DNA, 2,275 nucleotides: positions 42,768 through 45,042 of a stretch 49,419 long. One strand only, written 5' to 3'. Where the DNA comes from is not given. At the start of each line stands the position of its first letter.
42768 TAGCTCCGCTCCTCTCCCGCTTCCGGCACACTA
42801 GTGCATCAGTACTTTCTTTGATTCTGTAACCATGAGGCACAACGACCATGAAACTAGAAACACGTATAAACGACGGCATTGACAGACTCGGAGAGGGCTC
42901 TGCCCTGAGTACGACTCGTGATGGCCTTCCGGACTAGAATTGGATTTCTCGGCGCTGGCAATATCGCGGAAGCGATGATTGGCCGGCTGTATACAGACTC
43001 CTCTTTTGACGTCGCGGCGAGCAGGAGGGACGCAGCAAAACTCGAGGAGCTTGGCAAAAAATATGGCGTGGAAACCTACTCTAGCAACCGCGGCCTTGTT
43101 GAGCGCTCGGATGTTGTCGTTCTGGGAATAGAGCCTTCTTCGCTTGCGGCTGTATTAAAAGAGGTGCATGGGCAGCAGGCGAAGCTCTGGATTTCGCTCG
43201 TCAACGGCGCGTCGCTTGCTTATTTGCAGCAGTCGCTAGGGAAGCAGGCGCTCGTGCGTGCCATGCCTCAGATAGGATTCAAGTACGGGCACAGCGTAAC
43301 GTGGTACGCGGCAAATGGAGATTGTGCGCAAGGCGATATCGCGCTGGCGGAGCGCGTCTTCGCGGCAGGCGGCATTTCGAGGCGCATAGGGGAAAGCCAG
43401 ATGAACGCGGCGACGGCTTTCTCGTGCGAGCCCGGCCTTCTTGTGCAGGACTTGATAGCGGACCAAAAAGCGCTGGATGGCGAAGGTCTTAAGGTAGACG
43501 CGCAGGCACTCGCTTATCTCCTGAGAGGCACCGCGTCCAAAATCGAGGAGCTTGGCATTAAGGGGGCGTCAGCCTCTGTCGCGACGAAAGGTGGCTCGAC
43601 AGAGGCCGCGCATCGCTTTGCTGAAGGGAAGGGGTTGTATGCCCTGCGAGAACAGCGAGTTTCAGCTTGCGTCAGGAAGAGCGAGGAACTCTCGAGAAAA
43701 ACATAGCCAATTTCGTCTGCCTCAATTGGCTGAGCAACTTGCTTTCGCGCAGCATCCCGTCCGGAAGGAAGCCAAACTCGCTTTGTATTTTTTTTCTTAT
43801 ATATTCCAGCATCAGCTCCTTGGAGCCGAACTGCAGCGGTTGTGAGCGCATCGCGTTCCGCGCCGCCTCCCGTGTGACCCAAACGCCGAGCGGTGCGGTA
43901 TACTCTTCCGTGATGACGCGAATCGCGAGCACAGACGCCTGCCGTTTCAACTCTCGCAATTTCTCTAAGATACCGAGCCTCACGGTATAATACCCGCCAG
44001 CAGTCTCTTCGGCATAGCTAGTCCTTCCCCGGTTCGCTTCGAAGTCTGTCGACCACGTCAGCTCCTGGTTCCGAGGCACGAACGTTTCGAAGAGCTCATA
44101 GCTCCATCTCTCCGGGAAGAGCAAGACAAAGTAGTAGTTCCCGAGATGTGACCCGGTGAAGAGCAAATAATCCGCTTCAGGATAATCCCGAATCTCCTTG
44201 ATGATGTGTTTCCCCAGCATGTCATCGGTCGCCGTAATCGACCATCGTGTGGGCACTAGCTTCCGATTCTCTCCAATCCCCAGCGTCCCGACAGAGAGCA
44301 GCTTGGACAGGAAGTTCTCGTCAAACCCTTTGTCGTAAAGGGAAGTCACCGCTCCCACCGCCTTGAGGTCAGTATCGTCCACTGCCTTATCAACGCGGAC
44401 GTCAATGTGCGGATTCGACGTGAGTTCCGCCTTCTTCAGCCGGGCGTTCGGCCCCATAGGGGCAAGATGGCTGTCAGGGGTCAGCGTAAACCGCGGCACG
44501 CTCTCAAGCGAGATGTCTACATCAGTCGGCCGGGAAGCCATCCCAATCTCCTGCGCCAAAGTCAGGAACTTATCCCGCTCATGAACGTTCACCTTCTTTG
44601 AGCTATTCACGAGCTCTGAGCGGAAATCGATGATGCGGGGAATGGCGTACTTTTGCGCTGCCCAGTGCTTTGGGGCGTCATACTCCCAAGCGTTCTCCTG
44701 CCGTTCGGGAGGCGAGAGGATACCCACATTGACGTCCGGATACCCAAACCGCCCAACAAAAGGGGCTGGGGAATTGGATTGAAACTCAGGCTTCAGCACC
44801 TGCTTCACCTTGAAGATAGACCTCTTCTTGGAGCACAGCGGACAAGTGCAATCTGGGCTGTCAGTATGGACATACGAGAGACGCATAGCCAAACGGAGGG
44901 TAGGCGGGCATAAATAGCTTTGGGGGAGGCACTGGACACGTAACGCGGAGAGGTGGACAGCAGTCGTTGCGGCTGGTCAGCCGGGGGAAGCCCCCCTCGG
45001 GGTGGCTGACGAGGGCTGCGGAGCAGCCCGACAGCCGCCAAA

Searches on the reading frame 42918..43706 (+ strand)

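Call 21: search_protein_families(library=pfam, proteins=[window:42918-43706:+], max_evalue=0.01)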
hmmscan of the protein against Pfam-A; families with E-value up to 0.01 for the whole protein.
window:42918-43706:+ (262 aa): 4 families
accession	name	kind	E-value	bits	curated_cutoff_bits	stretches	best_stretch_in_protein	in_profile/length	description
PF03807.23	F420_oxidored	-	3.5e-16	60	21.6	1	7-97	1-94/94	NADP oxidoreductase coenzyme F420-dependent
PF14748.11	P5CR_dimer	-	0.00015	22.4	25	1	159-258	1-105/105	Pyrroline-5-carboxylate reductase dimerisation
PF01408.29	GFO_IDH_MocA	-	0.0011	20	24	1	7-75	2-74/120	Oxidoreductase family, NAD-binding Rossmann fold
PF01488.26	Shikimate_DH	-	0.0057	17.2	24.3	1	6-72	13-84/138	Shikimate / quinate 5-dehydrogenase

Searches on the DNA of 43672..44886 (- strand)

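Call 72: search_rna_families(sources=[L142, L143, L141], threshold=gathering)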
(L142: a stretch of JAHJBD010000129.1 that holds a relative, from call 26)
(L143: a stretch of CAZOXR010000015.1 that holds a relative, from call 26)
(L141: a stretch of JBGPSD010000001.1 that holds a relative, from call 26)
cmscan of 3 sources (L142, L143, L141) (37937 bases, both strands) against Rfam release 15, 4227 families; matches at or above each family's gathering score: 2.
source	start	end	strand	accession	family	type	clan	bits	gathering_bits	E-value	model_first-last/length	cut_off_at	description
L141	7926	7996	-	RF00005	tRNA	Gene; tRNA;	CL00001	70.1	29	1.7e-13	1-71/71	no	tRNA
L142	1173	1314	-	RF00005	tRNA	Gene; tRNA;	CL00001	39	29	6.2e-05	1-71/71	no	tRNA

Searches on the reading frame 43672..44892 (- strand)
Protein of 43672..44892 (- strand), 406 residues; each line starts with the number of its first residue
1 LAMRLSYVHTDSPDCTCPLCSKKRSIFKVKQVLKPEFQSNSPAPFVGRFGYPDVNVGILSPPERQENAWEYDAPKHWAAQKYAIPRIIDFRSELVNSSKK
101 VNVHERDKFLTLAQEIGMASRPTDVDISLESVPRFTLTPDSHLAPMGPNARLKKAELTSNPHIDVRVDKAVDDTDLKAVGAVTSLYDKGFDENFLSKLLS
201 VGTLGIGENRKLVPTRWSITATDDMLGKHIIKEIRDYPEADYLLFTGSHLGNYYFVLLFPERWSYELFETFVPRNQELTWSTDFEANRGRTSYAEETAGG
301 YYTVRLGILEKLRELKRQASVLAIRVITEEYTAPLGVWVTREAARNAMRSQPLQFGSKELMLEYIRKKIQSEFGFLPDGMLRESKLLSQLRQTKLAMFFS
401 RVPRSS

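Call 21: search_protein_families(library=pfam, proteins=[window:43672-44892:-], max_evalue=0.01)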
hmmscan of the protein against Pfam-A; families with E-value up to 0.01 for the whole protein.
window:43672-44892:- (406 aa): 2 families
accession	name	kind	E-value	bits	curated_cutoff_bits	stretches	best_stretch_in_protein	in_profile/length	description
PF04894.17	Nre_N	-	2.3e-79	267.5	25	1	16-274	6-266/270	Archaeal Nre, N-terminal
PF04895.17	Nre_C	-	2.2e-28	98.7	27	1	285-398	1-110/110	Archaeal Nre, C-terminal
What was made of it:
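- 43672..44886 (-): nre gene (archaeal Nre_N/Nre_C), left neighbour of copy A. Its TATA box is at 44909-18. Pfam 2.3e-79 and 2.2e-28 (call 21).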

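Call 26: find_related_loci(query=window:43672-44886:-, collection=genome_contigs, flank=10000)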
Query window:43672-44886:- (404 aa) in genome_contigs; peptide patterns used: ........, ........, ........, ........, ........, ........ (x = any residue, [..] = any of these).
60 stretches matched a pattern; 12 encode a relative of the query (tblastn E <= 1e-3); 12 distinct loci.
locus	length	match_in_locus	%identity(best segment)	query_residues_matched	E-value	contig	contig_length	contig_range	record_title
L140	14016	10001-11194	85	1-398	0e+0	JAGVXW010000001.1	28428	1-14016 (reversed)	Candidatus Woesearchaeota archaeon isolate RIFCSPLOWO2_01_FULL_53_31 rifcsplowo2_01_scaffold_6359, whole genome shotgun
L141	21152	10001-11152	59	15-396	5e-149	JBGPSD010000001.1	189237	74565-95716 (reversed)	MAG: Candidatus Nanoarchaeia archaeon isolate OBJ1_062018_130_26 k141_748399_length_189237_cov_10.0000, whole genome sho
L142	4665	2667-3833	57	15-396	8e-150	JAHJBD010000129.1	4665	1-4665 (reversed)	MAG: Nanoarchaeota archaeon isolate Modern_marine.mb.241 Modern_marine.mb.241_k141_1763837, whole genome shotgun sequenc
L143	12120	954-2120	54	15-397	4e-143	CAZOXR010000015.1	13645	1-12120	MAG TPA_asm: uncultured Methanosarcinales archaeon isolate SRP077602_co2_341 genome assembly, contig: NODE_6777_length_1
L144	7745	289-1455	54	15-396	4e-142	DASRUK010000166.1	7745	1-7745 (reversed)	MAG TPA_asm: Candidatus Nanoarchaeia archaeon isolate SMAG_U8018 k141_1659530, whole genome shotgun sequence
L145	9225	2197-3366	52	15-397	3e-139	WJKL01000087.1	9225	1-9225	MAG: Candidatus Woesearchaeota archaeon isolate Bin_187 k141_3965089, whole genome shotgun sequence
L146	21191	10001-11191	52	1-396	3e-137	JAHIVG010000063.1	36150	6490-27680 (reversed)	MAG: Nanoarchaeota archaeon isolate MM_PC_MetaG.mb.67 MM_PC_MetaG.mb.67_k141_906293, whole genome shotgun sequence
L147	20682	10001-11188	51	9-397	1e-134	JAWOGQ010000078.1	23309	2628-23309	MAG: Candidatus Woesearchaeota archaeon isolate BLK6-3.bin.78 k191_1894427, whole genome shotgun sequence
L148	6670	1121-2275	53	15-396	1e-133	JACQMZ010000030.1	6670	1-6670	MAG: Candidatus Woesearchaeota archaeon isolate NC_groundwater_1242_Ag_S-0.1um_49_30 S_p1_S3_coassembly_k141_512621, who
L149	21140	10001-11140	48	15-392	7e-115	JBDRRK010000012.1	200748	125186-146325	MAG: archaeon isolate MEGAHIT-group-2.92 k141_1000763, whole genome shotgun sequence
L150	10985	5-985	36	26-355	6e-63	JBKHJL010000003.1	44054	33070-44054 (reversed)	MAG: Candidatus Micrarchaeia archaeon isolate D4M11_51 NODE_301_length_44054_cov_9.003250, whole genome shotgun sequence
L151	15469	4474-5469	34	12-345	1e-58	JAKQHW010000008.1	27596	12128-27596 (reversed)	MAG: Candidatus Micrarchaeota archaeon isolate USDE_metabat.57 k141_1016610, whole genome shotgun sequence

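Call 77: find_encoding_contigs(protein=window:43672-44886:-, flank=3000, max_places=10)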
Protein window:43672-44886:- (404 aa): 1 contig read that carries it; 1 place shown.
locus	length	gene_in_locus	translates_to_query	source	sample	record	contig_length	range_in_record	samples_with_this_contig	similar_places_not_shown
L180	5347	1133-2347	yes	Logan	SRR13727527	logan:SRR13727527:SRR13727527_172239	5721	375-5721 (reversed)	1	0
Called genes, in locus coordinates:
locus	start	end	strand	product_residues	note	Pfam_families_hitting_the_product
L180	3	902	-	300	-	?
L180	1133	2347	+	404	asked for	PF04894:Nre_N, PF04895:Nre_C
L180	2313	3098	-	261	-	PF03807:F420_oxidored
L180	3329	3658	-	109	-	PF01588:tRNA_bind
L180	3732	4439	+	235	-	PF13643:DUF4145 (weak)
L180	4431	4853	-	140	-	PF02308:MgtC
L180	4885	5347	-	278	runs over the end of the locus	?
